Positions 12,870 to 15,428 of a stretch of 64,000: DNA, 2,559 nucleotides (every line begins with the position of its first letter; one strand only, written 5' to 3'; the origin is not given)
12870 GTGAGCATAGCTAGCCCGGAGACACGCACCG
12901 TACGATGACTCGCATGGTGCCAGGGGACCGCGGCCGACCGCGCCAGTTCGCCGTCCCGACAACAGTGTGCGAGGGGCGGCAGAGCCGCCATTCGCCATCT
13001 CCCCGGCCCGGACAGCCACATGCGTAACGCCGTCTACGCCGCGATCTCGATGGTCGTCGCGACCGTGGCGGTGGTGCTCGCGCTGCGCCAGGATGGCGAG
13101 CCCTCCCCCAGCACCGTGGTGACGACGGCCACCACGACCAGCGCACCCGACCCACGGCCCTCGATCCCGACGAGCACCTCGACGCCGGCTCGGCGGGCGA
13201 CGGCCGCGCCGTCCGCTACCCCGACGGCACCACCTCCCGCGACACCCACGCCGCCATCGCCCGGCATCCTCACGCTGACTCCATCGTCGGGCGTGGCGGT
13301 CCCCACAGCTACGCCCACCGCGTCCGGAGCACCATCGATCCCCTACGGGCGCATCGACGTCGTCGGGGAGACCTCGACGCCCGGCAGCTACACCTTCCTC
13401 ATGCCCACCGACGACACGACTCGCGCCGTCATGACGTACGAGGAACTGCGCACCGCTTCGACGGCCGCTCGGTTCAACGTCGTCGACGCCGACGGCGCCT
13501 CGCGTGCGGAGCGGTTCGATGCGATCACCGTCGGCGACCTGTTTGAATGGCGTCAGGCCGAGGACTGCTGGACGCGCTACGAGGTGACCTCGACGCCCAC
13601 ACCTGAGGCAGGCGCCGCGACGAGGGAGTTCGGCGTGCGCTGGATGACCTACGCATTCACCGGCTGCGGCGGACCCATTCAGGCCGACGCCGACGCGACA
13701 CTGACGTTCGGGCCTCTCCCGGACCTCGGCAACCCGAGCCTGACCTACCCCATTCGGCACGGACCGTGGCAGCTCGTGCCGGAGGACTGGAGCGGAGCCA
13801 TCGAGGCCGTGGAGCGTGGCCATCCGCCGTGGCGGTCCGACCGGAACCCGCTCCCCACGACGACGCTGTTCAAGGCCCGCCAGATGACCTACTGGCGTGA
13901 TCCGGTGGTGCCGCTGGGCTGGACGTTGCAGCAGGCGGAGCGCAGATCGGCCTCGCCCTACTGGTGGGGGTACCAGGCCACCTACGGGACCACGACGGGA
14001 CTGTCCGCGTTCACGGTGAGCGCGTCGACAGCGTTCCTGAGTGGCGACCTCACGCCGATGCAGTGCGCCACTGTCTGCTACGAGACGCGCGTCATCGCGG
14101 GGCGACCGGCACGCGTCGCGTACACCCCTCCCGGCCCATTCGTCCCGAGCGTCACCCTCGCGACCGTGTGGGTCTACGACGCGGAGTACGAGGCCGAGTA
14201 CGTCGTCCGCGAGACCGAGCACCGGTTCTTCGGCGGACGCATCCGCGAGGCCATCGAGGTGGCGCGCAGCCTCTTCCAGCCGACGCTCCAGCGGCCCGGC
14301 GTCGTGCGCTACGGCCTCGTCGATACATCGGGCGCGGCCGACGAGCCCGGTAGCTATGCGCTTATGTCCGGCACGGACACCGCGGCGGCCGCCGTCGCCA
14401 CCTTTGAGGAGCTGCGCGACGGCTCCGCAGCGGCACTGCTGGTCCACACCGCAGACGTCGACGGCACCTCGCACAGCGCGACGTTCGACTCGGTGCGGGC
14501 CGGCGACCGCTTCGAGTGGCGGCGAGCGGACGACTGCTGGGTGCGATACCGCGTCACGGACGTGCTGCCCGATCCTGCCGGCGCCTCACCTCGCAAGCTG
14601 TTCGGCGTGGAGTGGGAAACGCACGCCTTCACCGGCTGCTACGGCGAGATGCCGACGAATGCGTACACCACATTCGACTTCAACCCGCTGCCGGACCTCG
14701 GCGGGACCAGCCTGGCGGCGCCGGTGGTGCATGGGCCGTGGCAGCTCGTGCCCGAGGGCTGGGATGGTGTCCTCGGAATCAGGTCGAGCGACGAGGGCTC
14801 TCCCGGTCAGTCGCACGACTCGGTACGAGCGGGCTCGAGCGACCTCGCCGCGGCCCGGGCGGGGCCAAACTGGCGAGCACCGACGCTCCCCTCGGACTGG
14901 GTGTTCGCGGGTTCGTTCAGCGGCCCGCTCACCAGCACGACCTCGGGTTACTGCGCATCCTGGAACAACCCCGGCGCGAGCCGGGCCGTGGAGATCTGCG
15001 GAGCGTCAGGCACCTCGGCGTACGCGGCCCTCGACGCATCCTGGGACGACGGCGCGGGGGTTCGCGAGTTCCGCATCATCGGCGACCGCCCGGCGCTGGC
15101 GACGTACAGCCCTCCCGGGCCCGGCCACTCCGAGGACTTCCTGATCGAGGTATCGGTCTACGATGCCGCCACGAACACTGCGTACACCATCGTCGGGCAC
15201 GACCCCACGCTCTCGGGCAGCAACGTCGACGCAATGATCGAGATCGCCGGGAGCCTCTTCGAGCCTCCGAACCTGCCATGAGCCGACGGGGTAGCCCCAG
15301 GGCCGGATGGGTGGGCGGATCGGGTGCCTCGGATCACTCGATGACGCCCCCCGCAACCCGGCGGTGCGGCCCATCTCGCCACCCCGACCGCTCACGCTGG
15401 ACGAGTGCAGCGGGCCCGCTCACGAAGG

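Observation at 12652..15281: Secreted membrane-anchored protein with two copies of an uncharacterised module, preceded by a decayed third copy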

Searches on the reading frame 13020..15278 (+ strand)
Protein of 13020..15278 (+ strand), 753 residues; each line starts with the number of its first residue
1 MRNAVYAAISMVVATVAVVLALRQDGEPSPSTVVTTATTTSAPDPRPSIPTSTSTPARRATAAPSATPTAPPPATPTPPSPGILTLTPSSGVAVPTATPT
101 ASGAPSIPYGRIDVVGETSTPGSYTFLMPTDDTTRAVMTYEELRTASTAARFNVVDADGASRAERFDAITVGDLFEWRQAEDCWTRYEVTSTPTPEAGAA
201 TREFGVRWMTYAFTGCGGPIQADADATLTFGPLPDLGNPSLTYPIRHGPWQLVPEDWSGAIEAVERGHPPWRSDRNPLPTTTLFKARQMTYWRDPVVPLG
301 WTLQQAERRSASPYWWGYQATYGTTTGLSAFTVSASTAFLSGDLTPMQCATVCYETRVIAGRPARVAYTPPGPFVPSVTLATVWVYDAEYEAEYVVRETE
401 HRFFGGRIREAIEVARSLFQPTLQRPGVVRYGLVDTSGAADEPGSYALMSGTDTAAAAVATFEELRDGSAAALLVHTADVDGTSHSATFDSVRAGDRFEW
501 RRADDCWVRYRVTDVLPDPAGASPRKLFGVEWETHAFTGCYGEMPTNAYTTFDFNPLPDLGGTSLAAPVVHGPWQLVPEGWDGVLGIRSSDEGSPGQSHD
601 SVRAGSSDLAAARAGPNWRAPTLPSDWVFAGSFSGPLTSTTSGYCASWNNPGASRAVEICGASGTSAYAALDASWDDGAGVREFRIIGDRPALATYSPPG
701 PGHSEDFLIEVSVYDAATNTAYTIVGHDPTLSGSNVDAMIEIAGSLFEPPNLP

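Call 4: search_protein_families(library=pfam, proteins=[window:13020-15278:+], max_evalue=10)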
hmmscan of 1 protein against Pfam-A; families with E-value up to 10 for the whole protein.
window:13020-15278:+ (753 aa): 1 family
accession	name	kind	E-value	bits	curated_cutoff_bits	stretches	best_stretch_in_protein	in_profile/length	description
PF04203.18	Sortase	-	0.045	13.9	26.6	1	469-516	38-83/125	Sortase domain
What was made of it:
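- On Sortase (PF04203): 13.9 bits for the window protein (call 4).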

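Call 6: find_homologous_proteins(query=window:13020-15278:+)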
Query window:13020-15278:+ (753 aa): 131 proteins with E <= 0.001 among 8000 candidates; the best 120 are listed.
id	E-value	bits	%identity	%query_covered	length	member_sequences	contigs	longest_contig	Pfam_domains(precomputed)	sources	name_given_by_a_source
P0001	0.0e+0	1710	100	100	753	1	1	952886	-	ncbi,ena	-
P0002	0.0e+0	1463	86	100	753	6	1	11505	-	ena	-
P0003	0.0e+0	1236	85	84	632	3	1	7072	-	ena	-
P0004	0.0e+0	1078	64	99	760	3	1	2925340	-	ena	-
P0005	0.0e+0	1074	63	99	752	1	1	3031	-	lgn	-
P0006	0.0e+0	1065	64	99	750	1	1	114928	-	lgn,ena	-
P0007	0.0e+0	1064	65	100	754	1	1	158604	-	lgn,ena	-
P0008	0.0e+0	1064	64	99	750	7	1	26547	-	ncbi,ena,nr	ncbi:MAG: hypothetical protein OXG95_04155 [Chloroflexi bacterium]|nr:hypothetical protein [Chlorofl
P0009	0.0e+0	1059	65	99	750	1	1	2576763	-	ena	-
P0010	0.0e+0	1047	63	99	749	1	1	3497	-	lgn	-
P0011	0.0e+0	1025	62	99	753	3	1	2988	-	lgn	-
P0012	0.0e+0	1023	63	99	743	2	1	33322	-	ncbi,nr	ncbi:MAG: hypothetical protein F4X26_07005 [Chloroflexi bacterium]|nr:hypothetical protein [Chlorofl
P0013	1.1e-290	984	64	83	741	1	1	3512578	-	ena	-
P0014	3.7e-265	900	59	86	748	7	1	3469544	-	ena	-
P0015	5.0e-257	873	63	84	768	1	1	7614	-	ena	-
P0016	2.2e-240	818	39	86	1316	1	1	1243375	PF04203.19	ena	-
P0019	1.3e-214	733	41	85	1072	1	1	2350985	-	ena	-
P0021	4.5e-210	718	52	86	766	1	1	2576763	-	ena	-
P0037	2.0e-150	521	42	92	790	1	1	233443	-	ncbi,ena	-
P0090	6.6e-78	281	46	43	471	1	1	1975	-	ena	-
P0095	1.3e-76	276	44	44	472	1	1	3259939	-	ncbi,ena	-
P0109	1.3e-69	253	44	42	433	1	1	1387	-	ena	-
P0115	2.6e-67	246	45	43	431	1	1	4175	-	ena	-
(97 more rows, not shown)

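Call 8: find_encoding_contigs(protein=P0002, flank=6000, max_places=3)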
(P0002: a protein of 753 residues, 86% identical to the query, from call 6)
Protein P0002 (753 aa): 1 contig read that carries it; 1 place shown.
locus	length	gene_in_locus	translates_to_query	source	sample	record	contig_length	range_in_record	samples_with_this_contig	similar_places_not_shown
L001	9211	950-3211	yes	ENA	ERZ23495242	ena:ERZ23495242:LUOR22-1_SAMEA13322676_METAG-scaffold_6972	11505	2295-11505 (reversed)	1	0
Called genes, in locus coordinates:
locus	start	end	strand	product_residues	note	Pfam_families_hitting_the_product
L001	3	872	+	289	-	?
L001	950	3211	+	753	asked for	-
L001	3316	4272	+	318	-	PF00698:Acyl_transf_1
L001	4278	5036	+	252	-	PF00106:adh_short, PF01370:Epimerase (weak), PF08659:KR, PF13561:adh_short_C2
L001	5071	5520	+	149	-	PF01029:NusB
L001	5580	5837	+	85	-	PF00550:PP-binding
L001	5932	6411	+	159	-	PF02416:TatA_B_E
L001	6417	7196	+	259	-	PF00902:TatC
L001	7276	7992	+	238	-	PF03167:UDG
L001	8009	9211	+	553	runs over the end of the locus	PF00753:Lactamase_B, PF23023:Anti-Pycsar_Apyc1 (faint), PF12706:Lactamase_B_2, PF07521:RMMBL (faint), PF22505:RNase_J_b_CASP, PF17770:RNase_J_C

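Call 9: find_encoding_contigs(protein=P0009, flank=8000, max_places=3)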
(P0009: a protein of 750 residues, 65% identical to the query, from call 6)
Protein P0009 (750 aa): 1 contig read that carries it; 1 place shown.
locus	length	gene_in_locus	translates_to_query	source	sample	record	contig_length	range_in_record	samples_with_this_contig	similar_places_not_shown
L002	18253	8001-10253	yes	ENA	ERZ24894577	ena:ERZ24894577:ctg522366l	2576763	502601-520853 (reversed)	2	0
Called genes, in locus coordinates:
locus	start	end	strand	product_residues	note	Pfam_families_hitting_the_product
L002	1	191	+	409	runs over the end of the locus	PF02771:Acyl-CoA_dh_N, PF02770:Acyl-CoA_dh_M, PF00441:Acyl-CoA_dh_1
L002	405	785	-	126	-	-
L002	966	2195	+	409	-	PF02771:Acyl-CoA_dh_N, PF02770:Acyl-CoA_dh_M, PF00441:Acyl-CoA_dh_1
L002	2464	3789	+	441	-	PF22691:Thiolase_C_1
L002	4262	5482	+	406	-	PF02771:Acyl-CoA_dh_N, PF02770:Acyl-CoA_dh_M, PF00441:Acyl-CoA_dh_1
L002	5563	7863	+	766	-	-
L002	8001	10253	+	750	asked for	-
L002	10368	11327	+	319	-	PF00698:Acyl_transf_1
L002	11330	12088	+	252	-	PF00106:adh_short, PF01370:Epimerase (weak), PF03435:Sacchrp_dh_NADP (weak), PF08659:KR, PF13561:adh_short_C2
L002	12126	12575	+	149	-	PF01029:NusB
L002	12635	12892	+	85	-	PF00550:PP-binding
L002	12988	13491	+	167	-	-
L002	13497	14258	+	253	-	PF00902:TatC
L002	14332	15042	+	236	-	PF03167:UDG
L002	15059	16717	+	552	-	PF00753:Lactamase_B, PF12706:Lactamase_B_2, PF07521:RMMBL (faint), PF22505:RNase_J_b_CASP, PF17770:RNase_J_C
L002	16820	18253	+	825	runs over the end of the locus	PF17854:FtsK_alpha, PF01580:FtsK_SpoIIIE, PF09397:FtsK_gamma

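Call 12: search_protein_families(library=ncbifam, proteins=[window:13020-15278:+], max_evalue=1)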
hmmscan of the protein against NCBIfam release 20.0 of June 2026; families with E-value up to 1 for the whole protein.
window:13020-15278:+ (753 aa): 3 families
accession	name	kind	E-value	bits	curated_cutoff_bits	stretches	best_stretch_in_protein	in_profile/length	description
NF033761.1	gliding_GltJ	equivalog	0.063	12.3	450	1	4-111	376-479/671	adventurous gliding motility protein GltJ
TIGR03784.1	marine_sortase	equivalog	0.14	11.7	158.25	0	478-514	97-131/174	class GN sortase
NF040983.1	BimA_second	exception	0.6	8.9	600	0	42-135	94-186/381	trimeric autotransporter actin-nucleating factor BimA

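Call 13: search_solved_structures(query=window:13020-15278:+, max_evalue=10)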
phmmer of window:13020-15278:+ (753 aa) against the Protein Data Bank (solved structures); distinct sequences matched with E-value up to 10: 1.
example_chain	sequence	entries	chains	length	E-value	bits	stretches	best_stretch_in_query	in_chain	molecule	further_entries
6qpo_A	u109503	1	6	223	1.4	10.1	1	172-239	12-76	Fiber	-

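Call 18: find_encoding_contigs(protein=P0001, flank=1000, max_places=2)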
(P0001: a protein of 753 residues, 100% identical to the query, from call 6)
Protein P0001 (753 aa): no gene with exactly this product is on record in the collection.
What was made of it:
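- Tried and rejected: Exact-sequence look-up of the window protein's own contig failed (call 18).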

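Call 33: search_protein_families(library=pfam, proteins=[P0016, P0019, P0021, P0009, P0037], max_evalue=1)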
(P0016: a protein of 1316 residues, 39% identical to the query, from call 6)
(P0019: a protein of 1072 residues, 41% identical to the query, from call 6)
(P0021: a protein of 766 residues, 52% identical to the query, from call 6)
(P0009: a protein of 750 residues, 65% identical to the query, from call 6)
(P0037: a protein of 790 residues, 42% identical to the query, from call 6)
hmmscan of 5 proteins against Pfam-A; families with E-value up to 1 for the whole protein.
P0016 (1316 aa): 6 families
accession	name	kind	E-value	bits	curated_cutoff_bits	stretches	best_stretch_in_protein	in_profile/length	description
PF04203.18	Sortase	-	0.00012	22.3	26.6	0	1057-1089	54-86/125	Sortase domain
PF18241.6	AvrM-A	-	0.0005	21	27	0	414-443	12-41/147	Flax-rust effector AvrM-A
PF14854.11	LURAP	-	0.099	13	25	0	1036-1063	85-112/118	Leucine rich adaptor protein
PF18239.8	HA1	-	0.13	12.9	26.3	1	606-655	19-71/90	Hemagglutinin I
PF15242.11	FAM53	-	0.21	11.8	27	0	719-796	13-91/304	Family of FAM53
PF11592.13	AvrPto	-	0.22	12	27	0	368-412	59-102/105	Central core of the bacterial effector protein AvrPto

P0019 (1072 aa): 3 families
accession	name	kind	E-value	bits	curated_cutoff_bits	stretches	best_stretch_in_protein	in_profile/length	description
PF02189.20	ITAM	-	0.13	13.2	22.2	0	128-137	3-12/20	Immunoreceptor tyrosine-based activation motif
PF20767.2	DUF6839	-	0.19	12.4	24.4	0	112-147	13-46/67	Domain of unknown function (DUF6839)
PF19024.5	DUF5750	-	0.22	12.5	27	0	159-182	2-25/91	Family of unknown function (DUF5750)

P0021 (766 aa): 1 family
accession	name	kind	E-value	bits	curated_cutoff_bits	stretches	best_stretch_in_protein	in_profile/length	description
PF16465.11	DUF5046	-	0.32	10.6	25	1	439-491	45-95/264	Domain of unknown function (DUF5046)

P0009 (750 aa): 0 families

P0037 (790 aa): 3 families
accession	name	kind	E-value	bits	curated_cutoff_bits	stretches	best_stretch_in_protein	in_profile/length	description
PF20044.4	DUF6446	-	0.0057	16.9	26.7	0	495-539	73-115/129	Family of unknown function (DUF6446)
PF17394.7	KleE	-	0.12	13.3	25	1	644-681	75-111/114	Uncharacterized KleE stable inheritance protein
PF15385.11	SARG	-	0.67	9.4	27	1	29-135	353-459/572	Specifically androgen-regulated gene protein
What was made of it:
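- On Sortase (PF04203): The best relative reaches 22.3 bits, summed over 4 units (call 33).
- Tried and rejected: I noticed motif and spacing resemblances and sub-threshold Pfam and NCBIfam hits (calls 4, 12, 33).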
